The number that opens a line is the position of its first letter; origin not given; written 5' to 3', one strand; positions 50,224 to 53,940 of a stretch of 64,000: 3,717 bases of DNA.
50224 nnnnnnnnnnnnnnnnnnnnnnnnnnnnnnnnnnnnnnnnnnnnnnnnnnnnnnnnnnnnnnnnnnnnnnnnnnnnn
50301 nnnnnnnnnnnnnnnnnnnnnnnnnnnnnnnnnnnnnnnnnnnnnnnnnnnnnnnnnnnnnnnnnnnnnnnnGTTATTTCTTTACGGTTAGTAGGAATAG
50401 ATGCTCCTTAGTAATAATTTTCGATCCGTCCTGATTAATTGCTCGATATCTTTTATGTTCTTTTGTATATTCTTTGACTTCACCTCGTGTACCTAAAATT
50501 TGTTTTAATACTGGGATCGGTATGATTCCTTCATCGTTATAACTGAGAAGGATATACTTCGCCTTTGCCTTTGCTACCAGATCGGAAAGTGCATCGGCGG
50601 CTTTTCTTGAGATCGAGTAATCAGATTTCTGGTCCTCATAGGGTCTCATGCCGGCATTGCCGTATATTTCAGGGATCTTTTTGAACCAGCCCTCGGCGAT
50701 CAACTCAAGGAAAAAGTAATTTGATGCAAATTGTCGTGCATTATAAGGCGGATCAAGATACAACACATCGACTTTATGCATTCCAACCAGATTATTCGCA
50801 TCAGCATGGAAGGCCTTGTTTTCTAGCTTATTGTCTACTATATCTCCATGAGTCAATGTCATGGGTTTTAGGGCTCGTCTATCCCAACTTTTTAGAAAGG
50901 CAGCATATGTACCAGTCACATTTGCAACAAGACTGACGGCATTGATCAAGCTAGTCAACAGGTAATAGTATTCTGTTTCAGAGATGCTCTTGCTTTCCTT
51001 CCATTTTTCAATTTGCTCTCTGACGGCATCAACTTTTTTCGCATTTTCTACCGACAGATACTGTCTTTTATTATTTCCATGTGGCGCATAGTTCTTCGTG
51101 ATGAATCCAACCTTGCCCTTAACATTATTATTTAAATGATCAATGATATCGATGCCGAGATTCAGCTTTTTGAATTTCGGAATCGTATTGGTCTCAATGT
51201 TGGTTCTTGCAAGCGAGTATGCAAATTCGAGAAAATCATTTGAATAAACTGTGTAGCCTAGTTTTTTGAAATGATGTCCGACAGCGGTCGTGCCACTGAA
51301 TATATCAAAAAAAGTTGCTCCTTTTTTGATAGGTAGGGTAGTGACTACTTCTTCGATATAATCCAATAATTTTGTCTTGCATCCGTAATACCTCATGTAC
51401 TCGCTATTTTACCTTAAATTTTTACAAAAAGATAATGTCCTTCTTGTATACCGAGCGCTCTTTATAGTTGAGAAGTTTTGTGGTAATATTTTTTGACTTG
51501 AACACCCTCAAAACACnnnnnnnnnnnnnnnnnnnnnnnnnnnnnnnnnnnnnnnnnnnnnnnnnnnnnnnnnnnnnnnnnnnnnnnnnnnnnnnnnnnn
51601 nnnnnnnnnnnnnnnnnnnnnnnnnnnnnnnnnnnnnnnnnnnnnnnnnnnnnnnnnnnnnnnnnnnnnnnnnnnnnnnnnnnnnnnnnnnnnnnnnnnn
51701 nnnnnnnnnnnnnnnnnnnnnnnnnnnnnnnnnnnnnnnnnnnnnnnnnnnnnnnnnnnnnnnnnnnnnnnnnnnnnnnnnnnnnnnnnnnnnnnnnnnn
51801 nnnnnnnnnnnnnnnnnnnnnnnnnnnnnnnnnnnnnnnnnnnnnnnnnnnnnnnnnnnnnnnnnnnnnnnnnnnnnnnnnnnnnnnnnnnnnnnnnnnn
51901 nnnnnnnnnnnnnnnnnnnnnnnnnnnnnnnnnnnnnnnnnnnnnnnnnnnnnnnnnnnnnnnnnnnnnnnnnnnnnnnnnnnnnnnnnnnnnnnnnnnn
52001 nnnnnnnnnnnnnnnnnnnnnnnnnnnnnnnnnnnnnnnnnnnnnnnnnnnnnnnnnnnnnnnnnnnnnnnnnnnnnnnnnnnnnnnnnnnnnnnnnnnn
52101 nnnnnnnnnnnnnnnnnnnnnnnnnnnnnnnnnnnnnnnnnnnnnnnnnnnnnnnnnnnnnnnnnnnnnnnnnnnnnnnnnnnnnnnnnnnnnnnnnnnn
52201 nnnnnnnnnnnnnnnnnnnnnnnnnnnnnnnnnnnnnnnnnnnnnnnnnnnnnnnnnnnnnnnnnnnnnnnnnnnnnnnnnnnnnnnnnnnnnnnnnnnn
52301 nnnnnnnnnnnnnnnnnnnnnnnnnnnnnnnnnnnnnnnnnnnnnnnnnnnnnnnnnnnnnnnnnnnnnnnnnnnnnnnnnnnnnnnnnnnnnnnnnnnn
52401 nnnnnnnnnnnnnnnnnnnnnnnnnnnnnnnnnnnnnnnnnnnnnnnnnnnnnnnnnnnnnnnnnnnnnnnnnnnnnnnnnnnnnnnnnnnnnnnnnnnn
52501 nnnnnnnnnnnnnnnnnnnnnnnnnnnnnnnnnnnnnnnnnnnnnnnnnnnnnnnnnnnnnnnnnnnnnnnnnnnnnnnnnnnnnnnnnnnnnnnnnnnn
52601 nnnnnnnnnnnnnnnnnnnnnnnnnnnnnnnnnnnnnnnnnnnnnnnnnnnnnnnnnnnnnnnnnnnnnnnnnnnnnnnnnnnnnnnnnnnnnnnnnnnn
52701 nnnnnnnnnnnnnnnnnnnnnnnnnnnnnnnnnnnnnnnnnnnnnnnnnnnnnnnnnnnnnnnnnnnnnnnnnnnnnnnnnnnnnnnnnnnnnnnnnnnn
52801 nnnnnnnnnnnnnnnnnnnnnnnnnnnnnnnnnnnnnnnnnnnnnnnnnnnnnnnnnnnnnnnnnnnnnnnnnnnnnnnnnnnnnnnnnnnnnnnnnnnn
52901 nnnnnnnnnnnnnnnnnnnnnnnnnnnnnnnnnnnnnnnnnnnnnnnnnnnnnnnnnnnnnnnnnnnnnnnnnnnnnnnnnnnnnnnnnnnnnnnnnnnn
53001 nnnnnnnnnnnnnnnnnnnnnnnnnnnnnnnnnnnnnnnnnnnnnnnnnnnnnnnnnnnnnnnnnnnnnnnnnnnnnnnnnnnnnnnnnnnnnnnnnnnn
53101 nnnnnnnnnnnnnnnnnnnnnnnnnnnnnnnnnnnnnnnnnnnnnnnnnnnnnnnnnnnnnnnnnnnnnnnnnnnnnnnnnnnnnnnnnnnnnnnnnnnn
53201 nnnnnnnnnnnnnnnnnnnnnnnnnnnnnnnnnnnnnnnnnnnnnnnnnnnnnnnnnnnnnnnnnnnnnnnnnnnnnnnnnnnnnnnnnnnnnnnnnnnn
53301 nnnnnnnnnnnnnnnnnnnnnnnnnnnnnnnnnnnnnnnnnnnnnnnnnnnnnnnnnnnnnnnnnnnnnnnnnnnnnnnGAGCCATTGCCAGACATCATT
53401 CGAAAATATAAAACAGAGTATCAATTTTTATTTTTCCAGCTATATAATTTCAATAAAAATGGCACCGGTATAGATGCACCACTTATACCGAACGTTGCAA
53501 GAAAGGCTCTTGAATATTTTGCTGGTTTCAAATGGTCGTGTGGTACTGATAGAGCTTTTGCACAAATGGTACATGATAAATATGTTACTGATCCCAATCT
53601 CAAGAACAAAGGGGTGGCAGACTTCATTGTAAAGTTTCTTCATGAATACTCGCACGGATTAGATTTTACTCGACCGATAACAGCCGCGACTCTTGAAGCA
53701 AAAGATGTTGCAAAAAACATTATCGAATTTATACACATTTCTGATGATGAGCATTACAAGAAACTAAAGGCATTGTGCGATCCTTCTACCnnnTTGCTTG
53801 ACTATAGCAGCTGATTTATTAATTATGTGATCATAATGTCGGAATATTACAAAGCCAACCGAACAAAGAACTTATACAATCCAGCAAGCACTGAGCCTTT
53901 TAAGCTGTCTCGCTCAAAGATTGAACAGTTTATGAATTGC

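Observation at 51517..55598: Defence island: RloC-like zinc-hook anticodon nuclease, Cas4-like Fe-S PD-(D/E)xK nuclease and DUF559-like protein next to the methyltransferases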

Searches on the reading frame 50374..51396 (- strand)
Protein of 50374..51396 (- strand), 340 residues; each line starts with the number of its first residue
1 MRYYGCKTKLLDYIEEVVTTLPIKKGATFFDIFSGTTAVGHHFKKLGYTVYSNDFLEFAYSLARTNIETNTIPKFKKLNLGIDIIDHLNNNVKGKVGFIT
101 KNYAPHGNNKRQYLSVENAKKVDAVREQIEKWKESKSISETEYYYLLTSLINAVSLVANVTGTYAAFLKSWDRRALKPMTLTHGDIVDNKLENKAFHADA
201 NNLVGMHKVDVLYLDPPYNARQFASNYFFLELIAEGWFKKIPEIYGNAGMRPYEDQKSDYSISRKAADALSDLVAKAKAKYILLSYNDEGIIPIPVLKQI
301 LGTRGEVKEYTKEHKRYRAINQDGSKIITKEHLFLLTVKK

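Call 3: search_protein_families(library=pfam, proteins=[window:50374-51396:-], max_evalue=0.01)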
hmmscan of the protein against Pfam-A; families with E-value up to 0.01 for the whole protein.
window:50374-51396:- (340 aa): 2 families
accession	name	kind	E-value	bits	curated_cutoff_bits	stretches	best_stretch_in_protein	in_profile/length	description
PF02086.21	MethyltransfD12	-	4.6e-35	122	22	1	3-284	1-240/253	D12 class N6 adenine-specific DNA methyltransferase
PF03602.21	Cons_hypoth95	-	0.0024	18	24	0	202-244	107-148/182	Conserved hypothetical protein 95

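Call 4: search_protein_families(library=padloc, proteins=[window:50374-51396:-], max_evalue=0.01)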
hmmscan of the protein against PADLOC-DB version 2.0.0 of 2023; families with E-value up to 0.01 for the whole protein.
window:50374-51396:- (340 aa): 13 families
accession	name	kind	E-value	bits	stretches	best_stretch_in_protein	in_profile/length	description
PDLC03287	MTase_II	-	6.3e-94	314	1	1-329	1-330/646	Type II methyltransferase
PDLC03257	MTase_II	-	4.2e-80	267.6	1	1-338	13-341/343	Type II methyltransferase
PDLC03298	MTase_II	-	1.4e-55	186.8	1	2-318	3-306/362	Type II methyltransferase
PDLC03345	MTase_II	-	3.6e-42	142.4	1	2-336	24-393/581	Type II methyltransferase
PDLC03373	MTase_II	-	8.6e-42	141.7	1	2-338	10-337/339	Type II methyltransferase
PDLC03720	oMTase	-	8.1e-40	135.4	1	2-324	5-312/326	orphan methyltransferase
PDLC03292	MTase_II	-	1.2e-33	114.3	1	2-288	82-350/722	Type II methyltransferase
PDLC03342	MTase_II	-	7.5e-28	95.7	1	2-316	26-352/383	Type II methyltransferase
PDLC03372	MTase_II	-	9.9e-19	66.1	1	103-288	28-200/259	Type II methyltransferase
PDLC03261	MTase_II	-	2.5e-18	63.7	1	2-291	312-593/643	Type II methyltransferase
PDLC03385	MTase_II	-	2.3e-15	54.8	2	2-134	10-125/336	Type II methyltransferase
PDLC04134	mad2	-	5.4e-08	30.1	1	15-228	281-371/492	mads_2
PDLC03294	MTase_II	-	0.0071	14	0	2-222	9-190/272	Type II methyltransferase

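Call 9: search_protein_families(library=ncbifam, proteins=[window:50374-51396:-], max_evalue=0.01)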
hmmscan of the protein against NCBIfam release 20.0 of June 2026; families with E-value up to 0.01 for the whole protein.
window:50374-51396:- (340 aa): 1 family
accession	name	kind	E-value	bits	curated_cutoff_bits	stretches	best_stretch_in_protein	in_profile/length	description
TIGR00571.1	dam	subfamily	0.00032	20.5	114.85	0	2-47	6-47/267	Dam family site-specific DNA-(adenine-N6)-methyltransferase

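Call 10: search_protein_families(library=phrogs, proteins=[window:50374-51396:-], max_evalue=0.001)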
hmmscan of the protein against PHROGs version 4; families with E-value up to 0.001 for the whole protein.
window:50374-51396:- (340 aa): 2 families
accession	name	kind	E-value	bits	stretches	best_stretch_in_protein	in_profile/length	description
phrog_27806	-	other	2.9e-54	185.6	1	1-337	51-376/798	DNA methyltransferase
phrog_56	-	other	5.1e-09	36.9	1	113-323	413-629/647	DNA methyltransferase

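Call 28: search_protein_families(library=pfam, alignment_id=A3, max_evalue=0.0001)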
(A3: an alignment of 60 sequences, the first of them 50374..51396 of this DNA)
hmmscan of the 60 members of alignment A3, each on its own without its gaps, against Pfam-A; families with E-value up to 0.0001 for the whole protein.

A. member 1, window:50374-51396:- (340 aa): 1 family
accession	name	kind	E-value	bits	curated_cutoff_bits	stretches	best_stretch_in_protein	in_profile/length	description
PF02086.21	MethyltransfD12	-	4.6e-35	122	22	1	3-284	1-240/253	D12 class N6 adenine-specific DNA methyltransferase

B. families by the number of members that match (of 60 scanned): 59 families (the first 25 are shown)
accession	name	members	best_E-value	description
PF01420.25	Methylase_S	12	7.7e-41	Type I restriction modification DNA specificity domain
PF09903.14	DUF2130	3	1.1e-82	Uncharacterized protein conserved in bacteria (DUF2130)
PF02384.22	N6_Mtase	3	1.1e-68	N-6 DNA Methylase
PF02086.21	MethyltransfD12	3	4.6e-35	D12 class N6 adenine-specific DNA methyltransferase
PF14355.11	Abi_C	3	7.2e-18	Abortive infection C-terminus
PF04851.21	ResIII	3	3.6e-17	Type III restriction enzyme, res subunit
PF20473.4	MmeI_Mtase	2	1.3e-97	MmeI, DNA-methyltransferase domain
PF19778.5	RE_endonuc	2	8.2e-34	Endonuclease domain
PF00270.35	DEAD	2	5.6e-24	DEAD/DEAH box helicase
PF07669.17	Eco57I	2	4.3e-12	Eco57I restriction-modification methylase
PF00271.37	Helicase_C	2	1.3e-10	Helicase conserved C-terminal domain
PF01909.29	NTP_transf_2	2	3.7e-05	Nucleotidyltransferase domain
PF00773.25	RNB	1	3.6e-108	RNB domain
PF20466.3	MmeI_TRD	1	2.4e-73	MmeI, target recognition domain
PF03483.22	B3_4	1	4.9e-56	B3/4 domain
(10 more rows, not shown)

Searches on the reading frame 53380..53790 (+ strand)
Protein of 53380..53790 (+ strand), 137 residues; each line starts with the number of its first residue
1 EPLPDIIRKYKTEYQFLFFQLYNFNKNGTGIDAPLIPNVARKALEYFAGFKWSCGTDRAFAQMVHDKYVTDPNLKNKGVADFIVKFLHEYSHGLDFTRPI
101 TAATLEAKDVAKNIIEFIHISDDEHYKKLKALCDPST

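Call 70: predict_structure(alignment_id=A5)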
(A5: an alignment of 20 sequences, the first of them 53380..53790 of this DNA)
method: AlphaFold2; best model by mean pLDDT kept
length: 137 residues; sequences in the alignment: 20
mean_pLDDT: 83.3   pTM: 0.80
mean pLDDT of the five models: 83.3, 83.2, 83.1, 82.2, 81.4
residues with pLDDT >= 90: 70; 70-90: 40; 50-70: 24; < 50: 3
segments of 3 or more residues with pLDDT < 50: none
pLDDT, mean of each block of 10 residues (from residue 1): 59 89 88 88 91 82 91 93 87 55 77 96 94 72
secondary structure, 60 per line:
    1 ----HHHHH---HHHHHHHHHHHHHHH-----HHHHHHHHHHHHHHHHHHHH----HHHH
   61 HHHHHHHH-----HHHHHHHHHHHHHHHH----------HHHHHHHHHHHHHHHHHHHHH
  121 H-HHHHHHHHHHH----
elements in order: H5-9 H13-27 H33-52 H57-68 H74-89 H100-121 H123-133

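Call 75: fold_search(model_id=the predicted structure, library=pdb)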
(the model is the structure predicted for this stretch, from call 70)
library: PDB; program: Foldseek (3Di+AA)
matches with E <= 10: 115; with E <= 0.001: 0
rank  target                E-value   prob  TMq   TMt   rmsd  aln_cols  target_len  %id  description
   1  1oed_E                1.2e+00  0.16  0.26  0.27  10.8       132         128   15  STRUCTURE OF ACETYLCHOLINE RECEPTOR PORE FROM ELECTRON IMAGES (released 2003-06-26)
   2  2oer_A                1.4e+00  0.10  0.23  0.20  14.0       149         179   12  Probable Transcriptional Regulator from Pseudomonas aeruginosa (released 2007-01-30)
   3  2xa0_A                1.7e+00  0.08  0.22  0.22  10.7       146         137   12  Crystal structure of BCL-2 in complex with a BAX BH3 peptide (released 2010-11-24)
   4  5vkc_A                2.2e+00  0.10  0.26  0.25  12.4       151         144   11  Crystal structure of MCL-1 in complex with a BIM competitive inhibitor (released 2017-05-03)
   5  7ccl_C                2.5e+00  0.08  0.22  0.20  12.6       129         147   16  Crystal structure of human BFK (released 2021-06-23)
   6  4q9v_A                2.6e+00  0.15  0.30  0.24  10.4       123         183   14  Crystal structure of TIPE3 (released 2014-10-22)
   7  8iqm_A                2.6e+00  0.09  0.26  0.25  12.3       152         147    9  Structural basis of the specificity and interaction mechanism of Bmf binding to pro-survival proteins (released 2023-08-23)
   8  3lxz_A                2.7e+00  0.11  0.27  0.18  11.9       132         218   12  Structure of probable Glutathione S-transferase(PP0183) from Pseudomonas putida (released 2010-03-09)
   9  9ckn_B                2.9e+00  0.08  0.25  0.25  12.6       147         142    9  Histidine-covalent alpha-helical peptide (compound 6) targeting hMcl-1 (released 2024-11-27)
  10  8tdu_B                2.9e+00  0.04  0.17  0.11  23.5       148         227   17  STX-478, a Mutant-Selective, Allosteric Inhibitor bound to PI3Kalpha (released 2023-09-06)
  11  6ybg_B                3.0e+00  0.08  0.26  0.25  12.7       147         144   11  Structure of Mcl-1 in complex with compound 2g (released 2020-11-18)
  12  2m5b_MODEL_1_A        3.0e+00  0.05  0.21  0.18  12.9       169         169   13  The NMR structure of the BID-BAK complex (released 2013-04-17)
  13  7xge_D                3.3e+00  0.07  0.24  0.23  12.3       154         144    8  Crystal structure of MCL-1 in complex with computationally designed inhibitor protein (released 2022-07-20)
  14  6lo8_A                3.3e+00  0.06  0.21  0.22  13.4       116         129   14  Cryo-EM structure of the TIM22 complex from yeast (released 2020-09-30)
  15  3kj0_A                3.3e+00  0.06  0.23  0.21  13.6       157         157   15  Mcl-1 in complex with Bim BH3 mutant I2dY (released 2010-02-16)
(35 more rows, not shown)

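Call 81: search_protein_representatives(alignment_id=A5)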
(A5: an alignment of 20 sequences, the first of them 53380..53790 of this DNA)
Query: 20 sequences, 135 profile positions. Proteins with E-value up to 0.001 (for the whole library): 1929; up to 1e-10: 1284; up to 1e-30: 87. The best 150 are listed.
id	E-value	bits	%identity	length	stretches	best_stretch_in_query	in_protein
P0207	1.5e-49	183.7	-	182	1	1-134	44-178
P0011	1.3e-47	177.4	-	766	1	1-133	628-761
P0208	1.3e-43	164.5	-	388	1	2-132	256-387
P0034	6.2e-43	162.3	-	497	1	1-132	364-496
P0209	1.2e-39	151.7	-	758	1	2-132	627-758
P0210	8.7e-39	148.9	-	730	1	2-133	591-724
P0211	1.0e-38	148.6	-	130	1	9-133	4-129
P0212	1.2e-37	145.2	-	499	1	2-132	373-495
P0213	9.4e-37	142.3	-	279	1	2-132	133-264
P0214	4.0e-36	140.3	-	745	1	2-132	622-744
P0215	8.8e-36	139.2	-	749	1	2-132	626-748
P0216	1.1e-35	138.9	-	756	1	2-130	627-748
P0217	2.4e-35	137.7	-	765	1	2-133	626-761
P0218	3.0e-35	137.4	-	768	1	1-134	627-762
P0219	3.2e-35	137.3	-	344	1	2-132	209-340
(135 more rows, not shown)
